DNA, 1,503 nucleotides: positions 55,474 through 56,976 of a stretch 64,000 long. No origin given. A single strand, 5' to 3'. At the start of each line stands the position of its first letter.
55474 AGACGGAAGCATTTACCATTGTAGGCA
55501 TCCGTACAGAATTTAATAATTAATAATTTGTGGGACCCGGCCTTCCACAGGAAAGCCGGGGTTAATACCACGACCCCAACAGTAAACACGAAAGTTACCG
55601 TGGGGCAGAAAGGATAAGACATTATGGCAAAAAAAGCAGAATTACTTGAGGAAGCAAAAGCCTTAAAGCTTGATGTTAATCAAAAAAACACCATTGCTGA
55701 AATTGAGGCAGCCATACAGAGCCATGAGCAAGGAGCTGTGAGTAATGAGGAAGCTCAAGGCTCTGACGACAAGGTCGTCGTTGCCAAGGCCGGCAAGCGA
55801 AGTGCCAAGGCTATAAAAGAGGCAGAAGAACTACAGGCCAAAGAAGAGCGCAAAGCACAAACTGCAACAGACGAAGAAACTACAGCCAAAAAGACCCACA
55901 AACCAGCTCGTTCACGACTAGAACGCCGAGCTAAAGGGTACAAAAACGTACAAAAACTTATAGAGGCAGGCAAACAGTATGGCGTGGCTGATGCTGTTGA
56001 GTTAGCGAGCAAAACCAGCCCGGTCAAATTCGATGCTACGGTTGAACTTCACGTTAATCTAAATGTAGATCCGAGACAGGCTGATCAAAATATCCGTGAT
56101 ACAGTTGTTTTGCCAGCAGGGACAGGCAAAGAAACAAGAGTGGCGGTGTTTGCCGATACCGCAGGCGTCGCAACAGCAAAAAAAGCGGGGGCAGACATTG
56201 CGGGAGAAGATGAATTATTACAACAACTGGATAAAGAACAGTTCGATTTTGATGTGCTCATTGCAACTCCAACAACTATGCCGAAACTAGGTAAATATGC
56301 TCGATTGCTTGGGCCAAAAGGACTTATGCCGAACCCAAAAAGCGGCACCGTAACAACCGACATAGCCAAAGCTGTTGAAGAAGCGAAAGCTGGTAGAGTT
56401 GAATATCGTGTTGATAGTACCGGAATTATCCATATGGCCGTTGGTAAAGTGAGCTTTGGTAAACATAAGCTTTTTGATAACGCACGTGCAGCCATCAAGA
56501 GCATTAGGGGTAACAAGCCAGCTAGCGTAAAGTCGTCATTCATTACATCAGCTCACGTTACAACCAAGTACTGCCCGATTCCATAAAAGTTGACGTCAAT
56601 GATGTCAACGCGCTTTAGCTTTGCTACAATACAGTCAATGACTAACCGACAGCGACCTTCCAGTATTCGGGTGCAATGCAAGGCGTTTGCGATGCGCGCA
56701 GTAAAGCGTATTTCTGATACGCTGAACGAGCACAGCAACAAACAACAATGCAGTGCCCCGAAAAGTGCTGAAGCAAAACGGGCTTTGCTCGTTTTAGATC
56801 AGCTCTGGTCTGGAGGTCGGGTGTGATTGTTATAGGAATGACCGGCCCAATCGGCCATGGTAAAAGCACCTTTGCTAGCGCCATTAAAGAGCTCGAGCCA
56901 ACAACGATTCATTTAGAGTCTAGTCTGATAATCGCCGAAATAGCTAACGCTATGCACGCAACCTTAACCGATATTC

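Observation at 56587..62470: A complete dCMP-to-dTDP module is inserted between rplA and rplJ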

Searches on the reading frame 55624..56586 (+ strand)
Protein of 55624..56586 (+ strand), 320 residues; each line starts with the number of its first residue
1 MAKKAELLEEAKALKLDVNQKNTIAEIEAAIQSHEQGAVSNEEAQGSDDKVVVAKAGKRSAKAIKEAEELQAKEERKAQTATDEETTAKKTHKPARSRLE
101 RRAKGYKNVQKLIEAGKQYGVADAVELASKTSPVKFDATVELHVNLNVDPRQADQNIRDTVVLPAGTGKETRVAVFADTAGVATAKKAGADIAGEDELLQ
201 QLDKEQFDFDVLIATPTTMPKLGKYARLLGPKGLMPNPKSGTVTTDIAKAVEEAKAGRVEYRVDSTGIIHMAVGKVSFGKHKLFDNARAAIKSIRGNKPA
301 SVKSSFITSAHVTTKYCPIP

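Call 3: search_protein_families(library=pfam, proteins=[window:55624-56586:+], max_evalue=0.01)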
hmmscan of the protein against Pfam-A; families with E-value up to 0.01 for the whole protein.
window:55624-56586:+ (320 aa): 1 family
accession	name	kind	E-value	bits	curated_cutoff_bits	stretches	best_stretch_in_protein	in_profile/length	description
PF00687.26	Ribosomal_L1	-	1.6e-55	188.2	32.2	1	130-315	3-195/198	Ribosomal protein L1p/L10e family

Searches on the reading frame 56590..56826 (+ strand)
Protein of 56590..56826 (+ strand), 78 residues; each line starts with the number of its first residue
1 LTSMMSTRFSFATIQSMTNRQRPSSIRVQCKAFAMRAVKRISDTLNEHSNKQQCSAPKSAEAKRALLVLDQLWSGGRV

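Call 3: search_protein_families(library=pfam, proteins=[window:56590-56826:+], max_evalue=0.01)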
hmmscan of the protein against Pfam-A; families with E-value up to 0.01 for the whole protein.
window:56590-56826:+ (78 aa): 0 families

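Call 23: search_protein_families(library=ncbifam, proteins=[window:56590-56826:+], max_evalue=0.01)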
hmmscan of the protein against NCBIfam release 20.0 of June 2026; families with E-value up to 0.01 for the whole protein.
window:56590-56826:+ (78 aa): 0 families

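Call 24: search_protein_families(library=phrogs, proteins=[window:56590-56826:+], max_evalue=0.001)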
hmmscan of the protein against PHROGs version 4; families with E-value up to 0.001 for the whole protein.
window:56590-56826:+ (78 aa): 0 families
